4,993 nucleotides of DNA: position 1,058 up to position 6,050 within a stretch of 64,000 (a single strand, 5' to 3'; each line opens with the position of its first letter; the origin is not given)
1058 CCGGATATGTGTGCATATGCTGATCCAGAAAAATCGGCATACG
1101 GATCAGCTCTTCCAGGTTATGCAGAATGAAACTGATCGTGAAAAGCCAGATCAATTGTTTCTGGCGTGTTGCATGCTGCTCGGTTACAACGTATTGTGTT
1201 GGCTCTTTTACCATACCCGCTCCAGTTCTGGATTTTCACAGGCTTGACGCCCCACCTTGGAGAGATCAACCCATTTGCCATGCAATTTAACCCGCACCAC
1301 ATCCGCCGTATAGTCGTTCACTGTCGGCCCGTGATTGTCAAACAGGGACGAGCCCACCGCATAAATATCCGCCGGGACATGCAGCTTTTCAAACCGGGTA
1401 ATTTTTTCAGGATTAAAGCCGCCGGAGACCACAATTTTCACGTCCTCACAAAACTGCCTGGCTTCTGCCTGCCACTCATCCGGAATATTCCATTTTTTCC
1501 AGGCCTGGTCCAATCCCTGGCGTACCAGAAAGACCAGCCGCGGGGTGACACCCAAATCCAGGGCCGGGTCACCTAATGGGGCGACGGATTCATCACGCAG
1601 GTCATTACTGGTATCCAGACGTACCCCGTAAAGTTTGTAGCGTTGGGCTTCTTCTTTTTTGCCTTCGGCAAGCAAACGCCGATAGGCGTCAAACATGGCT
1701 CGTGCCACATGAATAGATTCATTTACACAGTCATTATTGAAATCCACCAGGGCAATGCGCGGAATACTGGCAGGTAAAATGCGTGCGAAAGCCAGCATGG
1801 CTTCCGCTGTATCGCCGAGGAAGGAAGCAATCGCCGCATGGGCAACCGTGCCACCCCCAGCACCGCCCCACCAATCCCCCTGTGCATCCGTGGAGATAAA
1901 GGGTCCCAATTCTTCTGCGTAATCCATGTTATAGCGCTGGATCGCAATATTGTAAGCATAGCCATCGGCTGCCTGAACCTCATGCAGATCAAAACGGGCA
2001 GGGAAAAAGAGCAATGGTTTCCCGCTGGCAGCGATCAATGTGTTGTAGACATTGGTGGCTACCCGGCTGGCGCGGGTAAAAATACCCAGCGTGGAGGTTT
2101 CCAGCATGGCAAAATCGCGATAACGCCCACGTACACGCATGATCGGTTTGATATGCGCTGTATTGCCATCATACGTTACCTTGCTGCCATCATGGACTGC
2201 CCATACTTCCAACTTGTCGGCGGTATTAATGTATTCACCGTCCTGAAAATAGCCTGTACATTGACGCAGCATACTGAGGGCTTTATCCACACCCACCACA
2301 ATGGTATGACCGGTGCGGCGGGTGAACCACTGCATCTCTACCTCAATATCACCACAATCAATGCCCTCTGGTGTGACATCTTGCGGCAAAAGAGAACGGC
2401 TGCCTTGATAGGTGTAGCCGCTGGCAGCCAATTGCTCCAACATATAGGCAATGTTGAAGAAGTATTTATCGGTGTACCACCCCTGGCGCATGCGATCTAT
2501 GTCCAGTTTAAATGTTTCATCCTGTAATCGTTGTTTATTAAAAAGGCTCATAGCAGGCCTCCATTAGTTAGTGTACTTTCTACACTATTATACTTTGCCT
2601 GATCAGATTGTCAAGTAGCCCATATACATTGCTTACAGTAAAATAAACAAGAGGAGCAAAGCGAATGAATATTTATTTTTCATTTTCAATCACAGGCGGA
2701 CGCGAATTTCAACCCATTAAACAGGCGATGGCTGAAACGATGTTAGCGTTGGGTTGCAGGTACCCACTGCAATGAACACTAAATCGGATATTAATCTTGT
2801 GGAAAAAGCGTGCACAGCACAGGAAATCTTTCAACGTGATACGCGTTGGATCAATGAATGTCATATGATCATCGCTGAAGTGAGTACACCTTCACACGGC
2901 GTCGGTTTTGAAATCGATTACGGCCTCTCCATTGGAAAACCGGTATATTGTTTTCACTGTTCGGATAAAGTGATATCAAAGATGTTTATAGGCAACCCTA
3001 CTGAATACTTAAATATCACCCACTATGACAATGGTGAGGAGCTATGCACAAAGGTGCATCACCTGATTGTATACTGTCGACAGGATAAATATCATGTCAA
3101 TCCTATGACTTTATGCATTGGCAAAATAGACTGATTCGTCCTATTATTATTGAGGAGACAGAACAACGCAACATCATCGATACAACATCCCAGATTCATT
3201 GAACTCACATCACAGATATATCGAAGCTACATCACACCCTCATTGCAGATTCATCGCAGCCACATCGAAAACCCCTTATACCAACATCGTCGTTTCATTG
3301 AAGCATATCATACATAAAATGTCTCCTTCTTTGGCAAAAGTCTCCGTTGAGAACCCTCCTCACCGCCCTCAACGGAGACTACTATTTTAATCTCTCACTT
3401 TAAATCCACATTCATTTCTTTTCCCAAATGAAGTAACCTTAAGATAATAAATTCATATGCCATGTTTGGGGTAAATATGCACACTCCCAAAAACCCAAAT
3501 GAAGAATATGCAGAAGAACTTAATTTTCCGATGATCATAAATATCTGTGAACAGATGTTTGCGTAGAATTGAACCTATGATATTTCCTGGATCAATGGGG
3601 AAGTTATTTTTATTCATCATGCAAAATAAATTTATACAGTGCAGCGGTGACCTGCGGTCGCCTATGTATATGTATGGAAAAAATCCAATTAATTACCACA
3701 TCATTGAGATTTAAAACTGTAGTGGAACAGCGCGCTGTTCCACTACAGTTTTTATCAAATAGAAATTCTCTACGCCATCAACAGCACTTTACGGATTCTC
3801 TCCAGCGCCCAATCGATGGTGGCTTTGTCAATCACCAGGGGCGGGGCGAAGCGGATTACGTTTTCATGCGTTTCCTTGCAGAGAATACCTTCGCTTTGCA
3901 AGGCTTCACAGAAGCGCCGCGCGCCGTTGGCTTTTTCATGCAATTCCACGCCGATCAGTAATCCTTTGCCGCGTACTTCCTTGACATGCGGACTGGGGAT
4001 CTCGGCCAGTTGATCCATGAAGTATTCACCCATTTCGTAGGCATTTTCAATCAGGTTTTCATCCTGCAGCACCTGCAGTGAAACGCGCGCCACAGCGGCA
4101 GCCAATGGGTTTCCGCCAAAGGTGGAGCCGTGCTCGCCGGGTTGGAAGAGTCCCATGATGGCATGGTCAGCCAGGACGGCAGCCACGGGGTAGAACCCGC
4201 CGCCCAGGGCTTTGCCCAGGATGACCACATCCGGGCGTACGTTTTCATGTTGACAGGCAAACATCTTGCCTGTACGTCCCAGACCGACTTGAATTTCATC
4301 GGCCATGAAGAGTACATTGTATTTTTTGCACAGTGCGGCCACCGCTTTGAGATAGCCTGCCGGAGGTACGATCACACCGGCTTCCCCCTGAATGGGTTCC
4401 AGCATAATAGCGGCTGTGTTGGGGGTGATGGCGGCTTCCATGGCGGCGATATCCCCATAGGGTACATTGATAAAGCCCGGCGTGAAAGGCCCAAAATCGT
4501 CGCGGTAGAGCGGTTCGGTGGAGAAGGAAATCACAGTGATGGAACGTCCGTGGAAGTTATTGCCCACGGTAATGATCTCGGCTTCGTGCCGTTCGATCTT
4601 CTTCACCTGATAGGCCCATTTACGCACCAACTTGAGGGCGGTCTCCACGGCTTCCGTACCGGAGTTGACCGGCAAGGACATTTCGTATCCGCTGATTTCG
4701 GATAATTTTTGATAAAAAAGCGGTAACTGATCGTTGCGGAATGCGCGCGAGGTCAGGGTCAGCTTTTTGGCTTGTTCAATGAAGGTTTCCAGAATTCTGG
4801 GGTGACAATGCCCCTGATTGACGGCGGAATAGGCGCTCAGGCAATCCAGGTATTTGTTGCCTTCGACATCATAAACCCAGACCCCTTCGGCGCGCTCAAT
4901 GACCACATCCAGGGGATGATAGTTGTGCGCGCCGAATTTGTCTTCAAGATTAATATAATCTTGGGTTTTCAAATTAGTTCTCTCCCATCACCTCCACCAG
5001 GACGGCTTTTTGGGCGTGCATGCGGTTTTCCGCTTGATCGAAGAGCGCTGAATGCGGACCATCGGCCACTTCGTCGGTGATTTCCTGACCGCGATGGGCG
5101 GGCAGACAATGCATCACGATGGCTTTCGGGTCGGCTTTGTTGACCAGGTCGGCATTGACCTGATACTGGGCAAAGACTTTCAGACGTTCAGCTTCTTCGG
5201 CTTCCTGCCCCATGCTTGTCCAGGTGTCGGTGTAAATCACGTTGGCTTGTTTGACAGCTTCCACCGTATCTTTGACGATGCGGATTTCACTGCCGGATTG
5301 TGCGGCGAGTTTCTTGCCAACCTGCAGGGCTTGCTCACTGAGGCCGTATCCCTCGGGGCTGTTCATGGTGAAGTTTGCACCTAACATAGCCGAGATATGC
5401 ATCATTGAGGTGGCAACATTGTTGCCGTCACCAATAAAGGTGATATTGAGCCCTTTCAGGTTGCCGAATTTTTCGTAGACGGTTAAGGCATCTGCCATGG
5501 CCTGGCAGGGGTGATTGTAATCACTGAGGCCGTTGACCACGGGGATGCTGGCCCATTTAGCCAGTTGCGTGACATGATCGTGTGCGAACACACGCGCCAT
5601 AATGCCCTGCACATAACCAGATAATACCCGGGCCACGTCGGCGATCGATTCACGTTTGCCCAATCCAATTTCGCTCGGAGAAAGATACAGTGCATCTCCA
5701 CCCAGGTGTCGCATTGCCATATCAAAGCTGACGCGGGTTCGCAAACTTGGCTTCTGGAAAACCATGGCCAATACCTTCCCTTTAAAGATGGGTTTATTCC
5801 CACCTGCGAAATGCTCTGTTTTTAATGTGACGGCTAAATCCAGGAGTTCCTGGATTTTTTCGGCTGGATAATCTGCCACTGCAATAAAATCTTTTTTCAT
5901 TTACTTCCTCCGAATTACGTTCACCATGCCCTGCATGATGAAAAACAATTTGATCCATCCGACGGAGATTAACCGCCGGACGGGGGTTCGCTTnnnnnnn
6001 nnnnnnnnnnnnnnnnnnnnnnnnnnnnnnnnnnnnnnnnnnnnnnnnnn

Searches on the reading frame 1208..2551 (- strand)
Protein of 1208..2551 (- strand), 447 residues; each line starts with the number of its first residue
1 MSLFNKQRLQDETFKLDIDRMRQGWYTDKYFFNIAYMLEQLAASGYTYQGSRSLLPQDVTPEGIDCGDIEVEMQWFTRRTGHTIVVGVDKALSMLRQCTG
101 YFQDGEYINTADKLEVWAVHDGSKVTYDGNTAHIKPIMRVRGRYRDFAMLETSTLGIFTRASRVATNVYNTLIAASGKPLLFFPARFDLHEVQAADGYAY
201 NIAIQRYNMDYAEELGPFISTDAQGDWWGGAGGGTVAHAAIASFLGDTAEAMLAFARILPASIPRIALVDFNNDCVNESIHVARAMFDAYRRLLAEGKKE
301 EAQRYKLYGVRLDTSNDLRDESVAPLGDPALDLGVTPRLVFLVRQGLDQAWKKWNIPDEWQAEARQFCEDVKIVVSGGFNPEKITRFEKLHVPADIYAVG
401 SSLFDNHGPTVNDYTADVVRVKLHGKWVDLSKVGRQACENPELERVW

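Call 80: search_protein_families(library=pfam, proteins=[window:1208-2551:-], max_evalue=0.00001)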
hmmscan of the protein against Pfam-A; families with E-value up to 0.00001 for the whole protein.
window:1208-2551:- (447 aa): 1 family
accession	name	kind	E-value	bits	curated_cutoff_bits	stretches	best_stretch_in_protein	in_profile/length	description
PF02749.22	QRPTase_N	-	8.3e-08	32.8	27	1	58-162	1-82/82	Quinolinate phosphoribosyl transferase, N-terminal domain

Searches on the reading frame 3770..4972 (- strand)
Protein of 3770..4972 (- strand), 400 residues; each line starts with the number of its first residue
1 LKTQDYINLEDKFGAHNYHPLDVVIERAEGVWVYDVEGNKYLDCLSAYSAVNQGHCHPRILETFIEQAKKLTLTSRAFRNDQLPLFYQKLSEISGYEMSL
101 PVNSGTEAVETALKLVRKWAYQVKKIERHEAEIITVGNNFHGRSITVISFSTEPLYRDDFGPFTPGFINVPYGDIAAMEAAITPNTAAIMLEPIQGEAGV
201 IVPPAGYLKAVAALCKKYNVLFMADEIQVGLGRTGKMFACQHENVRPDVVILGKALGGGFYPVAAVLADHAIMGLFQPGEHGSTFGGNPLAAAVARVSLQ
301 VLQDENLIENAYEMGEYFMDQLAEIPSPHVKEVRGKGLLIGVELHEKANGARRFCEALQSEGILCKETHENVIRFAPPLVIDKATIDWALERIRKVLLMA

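Call 80: search_protein_families(library=pfam, proteins=[window:3770-4972:-], max_evalue=0.00001)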
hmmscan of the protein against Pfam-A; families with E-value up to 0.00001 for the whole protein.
window:3770-4972:- (400 aa): 2 families
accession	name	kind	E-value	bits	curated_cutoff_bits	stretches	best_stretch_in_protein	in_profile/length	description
PF00202.27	Aminotran_3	-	5.9e-134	447.2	30.5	1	14-397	2-403/403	Aminotransferase class-III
PF01041.23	DegT_DnrJ_EryC1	-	1.4e-08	34.8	19.8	1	79-225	22-145/360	DegT/DnrJ/EryC1/StrS aminotransferase family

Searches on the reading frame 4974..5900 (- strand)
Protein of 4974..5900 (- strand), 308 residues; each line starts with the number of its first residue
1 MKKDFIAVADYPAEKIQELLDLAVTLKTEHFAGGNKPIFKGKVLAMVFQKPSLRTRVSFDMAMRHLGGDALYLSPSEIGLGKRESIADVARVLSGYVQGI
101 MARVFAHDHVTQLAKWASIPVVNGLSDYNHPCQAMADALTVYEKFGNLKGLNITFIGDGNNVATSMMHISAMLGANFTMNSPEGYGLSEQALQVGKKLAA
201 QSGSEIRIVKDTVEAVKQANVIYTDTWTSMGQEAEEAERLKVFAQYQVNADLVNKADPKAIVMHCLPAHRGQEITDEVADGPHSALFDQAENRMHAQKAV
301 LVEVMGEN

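Call 80: search_protein_families(library=pfam, proteins=[window:4974-5900:-], max_evalue=0.00001)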
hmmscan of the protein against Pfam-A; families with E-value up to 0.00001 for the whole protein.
window:4974-5900:- (308 aa): 2 families
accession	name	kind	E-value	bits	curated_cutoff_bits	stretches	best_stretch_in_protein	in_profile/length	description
PF00185.30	OTCace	-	5.6e-58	195.9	29.4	1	149-302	1-155/157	Aspartate/ornithine carbamoyltransferase, Asp/Orn binding domain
PF02729.26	OTCace_N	-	7e-47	159.7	29.9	1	3-143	1-148/148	Aspartate/ornithine carbamoyltransferase, carbamoyl-P binding domain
